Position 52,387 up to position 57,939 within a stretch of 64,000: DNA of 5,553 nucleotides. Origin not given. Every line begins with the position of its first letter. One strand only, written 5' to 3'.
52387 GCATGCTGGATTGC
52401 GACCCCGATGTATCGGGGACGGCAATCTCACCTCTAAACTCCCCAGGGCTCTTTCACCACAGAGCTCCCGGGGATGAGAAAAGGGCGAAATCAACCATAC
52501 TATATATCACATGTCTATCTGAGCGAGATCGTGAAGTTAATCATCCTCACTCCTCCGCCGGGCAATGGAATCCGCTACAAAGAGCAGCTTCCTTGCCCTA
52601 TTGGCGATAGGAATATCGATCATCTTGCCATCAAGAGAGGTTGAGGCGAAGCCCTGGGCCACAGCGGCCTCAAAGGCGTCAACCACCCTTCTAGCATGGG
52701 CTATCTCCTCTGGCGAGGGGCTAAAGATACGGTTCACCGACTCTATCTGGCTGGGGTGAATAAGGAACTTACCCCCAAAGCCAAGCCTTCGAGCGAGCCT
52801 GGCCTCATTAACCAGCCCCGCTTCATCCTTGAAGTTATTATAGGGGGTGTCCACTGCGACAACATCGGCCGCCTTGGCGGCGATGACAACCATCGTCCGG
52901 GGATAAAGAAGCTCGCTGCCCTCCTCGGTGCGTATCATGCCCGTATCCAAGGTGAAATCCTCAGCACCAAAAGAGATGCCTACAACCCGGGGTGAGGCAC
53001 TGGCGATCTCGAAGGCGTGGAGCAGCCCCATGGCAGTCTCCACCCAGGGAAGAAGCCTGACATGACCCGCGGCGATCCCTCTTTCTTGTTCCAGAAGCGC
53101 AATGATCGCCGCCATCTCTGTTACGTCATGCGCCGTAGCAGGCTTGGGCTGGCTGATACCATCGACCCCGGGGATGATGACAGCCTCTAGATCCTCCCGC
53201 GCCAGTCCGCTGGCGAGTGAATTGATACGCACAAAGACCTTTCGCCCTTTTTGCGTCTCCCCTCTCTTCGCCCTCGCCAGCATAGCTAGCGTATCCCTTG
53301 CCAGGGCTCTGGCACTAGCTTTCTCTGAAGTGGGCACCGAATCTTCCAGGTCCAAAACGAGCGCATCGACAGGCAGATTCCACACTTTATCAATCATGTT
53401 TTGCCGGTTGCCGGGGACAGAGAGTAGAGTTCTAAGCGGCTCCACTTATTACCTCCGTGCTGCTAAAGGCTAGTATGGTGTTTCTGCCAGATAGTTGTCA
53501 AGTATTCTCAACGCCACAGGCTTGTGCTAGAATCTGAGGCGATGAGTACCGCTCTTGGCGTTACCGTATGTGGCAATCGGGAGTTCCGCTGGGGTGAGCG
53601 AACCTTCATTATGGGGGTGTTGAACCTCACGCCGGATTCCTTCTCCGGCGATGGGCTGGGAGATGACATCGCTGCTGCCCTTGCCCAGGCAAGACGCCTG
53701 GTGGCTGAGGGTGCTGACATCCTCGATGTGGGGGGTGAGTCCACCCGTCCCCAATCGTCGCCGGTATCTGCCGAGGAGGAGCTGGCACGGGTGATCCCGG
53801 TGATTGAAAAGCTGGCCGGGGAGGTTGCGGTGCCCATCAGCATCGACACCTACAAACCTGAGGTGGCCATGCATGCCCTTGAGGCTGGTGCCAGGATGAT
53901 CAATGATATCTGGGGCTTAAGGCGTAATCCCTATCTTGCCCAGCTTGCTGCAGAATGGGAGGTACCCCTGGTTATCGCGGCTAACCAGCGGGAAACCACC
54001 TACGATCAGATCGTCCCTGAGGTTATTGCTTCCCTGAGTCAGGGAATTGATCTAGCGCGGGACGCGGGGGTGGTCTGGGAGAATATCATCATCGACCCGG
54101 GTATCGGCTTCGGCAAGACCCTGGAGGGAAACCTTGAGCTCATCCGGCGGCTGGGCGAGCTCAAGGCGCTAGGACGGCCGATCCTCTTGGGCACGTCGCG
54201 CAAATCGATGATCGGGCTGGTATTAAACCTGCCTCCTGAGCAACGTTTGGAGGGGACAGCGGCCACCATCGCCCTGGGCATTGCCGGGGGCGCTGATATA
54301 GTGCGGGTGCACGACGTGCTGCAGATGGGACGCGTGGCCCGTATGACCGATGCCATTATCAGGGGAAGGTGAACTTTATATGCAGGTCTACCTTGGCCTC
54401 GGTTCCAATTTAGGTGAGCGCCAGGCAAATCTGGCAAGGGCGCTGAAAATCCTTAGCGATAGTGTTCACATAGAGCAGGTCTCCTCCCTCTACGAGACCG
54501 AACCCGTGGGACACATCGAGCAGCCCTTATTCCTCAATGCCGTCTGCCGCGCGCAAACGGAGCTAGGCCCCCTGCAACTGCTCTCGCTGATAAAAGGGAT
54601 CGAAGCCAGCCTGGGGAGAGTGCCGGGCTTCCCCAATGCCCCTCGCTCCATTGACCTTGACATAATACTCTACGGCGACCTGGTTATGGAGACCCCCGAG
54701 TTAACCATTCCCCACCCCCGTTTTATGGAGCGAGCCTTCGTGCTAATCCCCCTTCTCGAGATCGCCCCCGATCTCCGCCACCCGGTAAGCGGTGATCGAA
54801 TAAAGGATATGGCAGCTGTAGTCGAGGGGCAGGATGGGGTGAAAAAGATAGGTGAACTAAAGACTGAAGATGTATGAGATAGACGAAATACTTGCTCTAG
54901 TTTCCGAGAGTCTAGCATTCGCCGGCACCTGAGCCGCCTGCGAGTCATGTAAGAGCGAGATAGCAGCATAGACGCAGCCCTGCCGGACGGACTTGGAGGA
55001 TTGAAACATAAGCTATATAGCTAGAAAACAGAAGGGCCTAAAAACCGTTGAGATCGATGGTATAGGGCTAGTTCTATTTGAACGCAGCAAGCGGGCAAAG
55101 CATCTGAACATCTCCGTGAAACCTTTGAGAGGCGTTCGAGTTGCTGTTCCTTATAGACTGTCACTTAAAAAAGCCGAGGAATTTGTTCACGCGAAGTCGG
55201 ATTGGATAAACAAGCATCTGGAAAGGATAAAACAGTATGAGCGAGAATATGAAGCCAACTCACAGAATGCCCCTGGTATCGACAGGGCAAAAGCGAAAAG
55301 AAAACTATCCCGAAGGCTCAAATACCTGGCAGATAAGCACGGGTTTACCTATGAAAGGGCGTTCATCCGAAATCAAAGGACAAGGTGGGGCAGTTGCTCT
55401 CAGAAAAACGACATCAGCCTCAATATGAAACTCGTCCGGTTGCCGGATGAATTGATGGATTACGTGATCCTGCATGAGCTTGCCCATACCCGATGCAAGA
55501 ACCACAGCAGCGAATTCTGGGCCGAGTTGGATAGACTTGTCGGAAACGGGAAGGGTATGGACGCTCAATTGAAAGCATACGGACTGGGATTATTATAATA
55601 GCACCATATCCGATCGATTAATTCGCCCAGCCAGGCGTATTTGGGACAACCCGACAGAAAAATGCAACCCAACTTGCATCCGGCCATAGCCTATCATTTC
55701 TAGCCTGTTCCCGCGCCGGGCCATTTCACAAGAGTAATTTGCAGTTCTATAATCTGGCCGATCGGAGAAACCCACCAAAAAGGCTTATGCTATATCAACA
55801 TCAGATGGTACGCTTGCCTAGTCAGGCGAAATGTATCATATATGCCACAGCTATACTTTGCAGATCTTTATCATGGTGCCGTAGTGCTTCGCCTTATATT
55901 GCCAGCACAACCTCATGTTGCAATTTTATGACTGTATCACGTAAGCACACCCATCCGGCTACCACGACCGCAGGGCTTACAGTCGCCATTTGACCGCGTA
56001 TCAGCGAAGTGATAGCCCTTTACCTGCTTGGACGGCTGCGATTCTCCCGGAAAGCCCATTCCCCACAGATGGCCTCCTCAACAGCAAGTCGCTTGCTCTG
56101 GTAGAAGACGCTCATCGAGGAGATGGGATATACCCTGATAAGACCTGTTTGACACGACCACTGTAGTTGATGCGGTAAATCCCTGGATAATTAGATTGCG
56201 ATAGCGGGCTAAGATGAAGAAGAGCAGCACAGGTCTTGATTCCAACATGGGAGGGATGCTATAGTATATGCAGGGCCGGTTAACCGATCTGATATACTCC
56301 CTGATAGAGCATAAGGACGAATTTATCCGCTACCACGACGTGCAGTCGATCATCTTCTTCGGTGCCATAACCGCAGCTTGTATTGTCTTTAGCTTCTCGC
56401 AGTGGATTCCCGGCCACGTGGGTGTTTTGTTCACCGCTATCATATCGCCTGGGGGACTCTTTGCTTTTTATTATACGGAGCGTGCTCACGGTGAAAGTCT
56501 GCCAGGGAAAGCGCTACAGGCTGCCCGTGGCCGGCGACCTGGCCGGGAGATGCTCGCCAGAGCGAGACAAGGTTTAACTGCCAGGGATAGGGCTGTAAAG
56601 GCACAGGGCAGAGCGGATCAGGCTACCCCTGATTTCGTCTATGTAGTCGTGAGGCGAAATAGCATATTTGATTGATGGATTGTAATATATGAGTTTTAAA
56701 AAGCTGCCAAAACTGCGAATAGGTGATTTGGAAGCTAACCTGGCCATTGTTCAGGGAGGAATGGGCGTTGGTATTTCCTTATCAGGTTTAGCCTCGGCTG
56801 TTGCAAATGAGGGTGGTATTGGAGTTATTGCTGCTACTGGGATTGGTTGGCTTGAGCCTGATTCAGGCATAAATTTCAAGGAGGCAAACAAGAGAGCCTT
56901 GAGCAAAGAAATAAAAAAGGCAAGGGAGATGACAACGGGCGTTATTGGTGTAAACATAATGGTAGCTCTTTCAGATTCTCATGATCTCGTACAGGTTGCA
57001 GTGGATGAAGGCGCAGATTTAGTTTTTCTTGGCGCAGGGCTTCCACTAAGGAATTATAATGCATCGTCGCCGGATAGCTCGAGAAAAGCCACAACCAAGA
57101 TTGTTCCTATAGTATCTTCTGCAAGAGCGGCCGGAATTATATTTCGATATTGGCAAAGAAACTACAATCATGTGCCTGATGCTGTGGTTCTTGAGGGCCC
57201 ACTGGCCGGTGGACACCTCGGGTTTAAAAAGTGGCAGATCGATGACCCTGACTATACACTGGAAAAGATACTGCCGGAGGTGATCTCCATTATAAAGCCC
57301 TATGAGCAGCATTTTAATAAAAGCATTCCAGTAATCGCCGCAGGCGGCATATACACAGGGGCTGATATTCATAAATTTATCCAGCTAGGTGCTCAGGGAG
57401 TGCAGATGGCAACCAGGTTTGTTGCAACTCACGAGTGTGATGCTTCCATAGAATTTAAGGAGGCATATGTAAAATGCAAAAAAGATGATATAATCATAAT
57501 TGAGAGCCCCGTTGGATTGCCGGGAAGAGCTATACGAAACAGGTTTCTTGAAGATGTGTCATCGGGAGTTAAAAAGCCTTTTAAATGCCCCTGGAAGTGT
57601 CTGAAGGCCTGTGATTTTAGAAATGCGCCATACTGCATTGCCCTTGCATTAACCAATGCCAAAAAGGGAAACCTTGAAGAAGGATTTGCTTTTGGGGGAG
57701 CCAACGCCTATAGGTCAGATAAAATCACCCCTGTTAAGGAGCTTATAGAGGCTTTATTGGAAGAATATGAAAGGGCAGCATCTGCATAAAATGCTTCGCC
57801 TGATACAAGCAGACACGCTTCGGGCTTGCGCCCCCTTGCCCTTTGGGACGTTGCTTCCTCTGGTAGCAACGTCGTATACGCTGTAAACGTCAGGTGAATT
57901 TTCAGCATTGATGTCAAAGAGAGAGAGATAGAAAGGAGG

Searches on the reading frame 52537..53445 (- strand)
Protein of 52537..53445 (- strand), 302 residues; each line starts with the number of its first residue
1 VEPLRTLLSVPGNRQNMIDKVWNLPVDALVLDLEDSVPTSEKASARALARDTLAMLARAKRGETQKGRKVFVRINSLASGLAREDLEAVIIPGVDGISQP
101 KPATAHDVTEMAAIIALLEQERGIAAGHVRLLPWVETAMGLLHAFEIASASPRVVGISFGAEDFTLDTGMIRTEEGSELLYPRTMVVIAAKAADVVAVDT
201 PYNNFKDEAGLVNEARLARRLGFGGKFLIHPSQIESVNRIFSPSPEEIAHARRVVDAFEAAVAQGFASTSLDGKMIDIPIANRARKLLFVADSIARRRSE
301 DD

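Call 31: search_protein_families(library=pfam, proteins=[window:52537-53445:-], max_evalue=0.00001)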
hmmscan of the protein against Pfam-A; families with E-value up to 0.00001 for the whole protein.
window:52537-53445:- (302 aa): 2 families
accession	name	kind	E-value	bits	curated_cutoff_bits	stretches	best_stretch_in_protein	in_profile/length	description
PF03328.21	HpcH_HpaI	-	8.5e-49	166.3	25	1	5-231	1-221/221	HpcH/HpaI aldolase/citrate lyase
PF15617.12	C-C_Bond_Lyase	-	3.3e-17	63.1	28.4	1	8-264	11-291/320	C-C_Bond_Lyase of the TIM-Barrel fold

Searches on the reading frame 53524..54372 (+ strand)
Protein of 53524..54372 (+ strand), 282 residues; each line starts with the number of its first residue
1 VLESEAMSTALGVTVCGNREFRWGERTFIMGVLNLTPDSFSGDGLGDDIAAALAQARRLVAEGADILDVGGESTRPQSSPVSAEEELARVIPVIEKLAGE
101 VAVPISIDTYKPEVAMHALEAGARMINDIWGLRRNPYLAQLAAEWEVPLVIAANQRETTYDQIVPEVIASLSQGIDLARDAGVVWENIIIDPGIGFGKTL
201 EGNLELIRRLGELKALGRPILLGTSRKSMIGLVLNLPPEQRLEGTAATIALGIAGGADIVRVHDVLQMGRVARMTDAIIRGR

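Call 31: search_protein_families(library=pfam, proteins=[window:53524-54372:+], max_evalue=0.00001)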
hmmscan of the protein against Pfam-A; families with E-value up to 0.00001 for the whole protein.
window:53524-54372:+ (282 aa): 1 family
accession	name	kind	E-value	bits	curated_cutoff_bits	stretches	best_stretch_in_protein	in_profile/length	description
PF00809.28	Pterin_bind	-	3.1e-78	263.2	25.5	1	30-263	1-244/244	Pterin binding enzyme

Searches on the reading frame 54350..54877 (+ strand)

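Call 31: search_protein_families(library=pfam, proteins=[window:54350-54877:+], max_evalue=0.00001)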
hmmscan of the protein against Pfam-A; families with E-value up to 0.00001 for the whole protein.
window:54350-54877:+ (175 aa): 1 family
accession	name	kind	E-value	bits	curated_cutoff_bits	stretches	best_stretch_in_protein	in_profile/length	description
PF01288.25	HPPK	-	3.8e-39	134.1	25.7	1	14-140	1-116/116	7,8-dihydro-6-hydroxymethylpterin-pyrophosphokinase (HPPK)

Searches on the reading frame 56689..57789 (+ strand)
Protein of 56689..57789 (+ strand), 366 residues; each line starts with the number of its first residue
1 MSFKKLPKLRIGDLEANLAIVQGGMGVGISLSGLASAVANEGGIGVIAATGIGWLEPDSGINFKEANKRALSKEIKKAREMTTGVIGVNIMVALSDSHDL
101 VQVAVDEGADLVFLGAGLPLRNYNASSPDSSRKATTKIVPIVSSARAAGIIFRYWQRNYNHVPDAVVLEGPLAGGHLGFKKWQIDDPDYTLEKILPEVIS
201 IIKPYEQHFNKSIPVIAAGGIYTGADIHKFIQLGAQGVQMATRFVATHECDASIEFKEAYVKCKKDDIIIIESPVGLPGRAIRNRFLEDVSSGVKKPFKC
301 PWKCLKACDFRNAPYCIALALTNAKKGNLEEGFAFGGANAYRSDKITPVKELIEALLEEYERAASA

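Call 31: search_protein_families(library=pfam, proteins=[window:56689-57789:+], max_evalue=0.00001)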
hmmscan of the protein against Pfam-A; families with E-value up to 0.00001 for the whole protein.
window:56689-57789:+ (366 aa): 3 families
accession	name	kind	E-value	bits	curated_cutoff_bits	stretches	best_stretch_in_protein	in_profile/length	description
PF03060.21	NMO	-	1.3e-53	183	28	1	18-359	12-331/331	Nitronate monooxygenase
PF01180.27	DHO_dh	-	2.9e-06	27.1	27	1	194-245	222-273/291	Dihydroorotate dehydrogenase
PF00478.31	IMPDH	-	3.1e-06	26.9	25.6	0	196-257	191-252/345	IMP dehydrogenase / GMP reductase domain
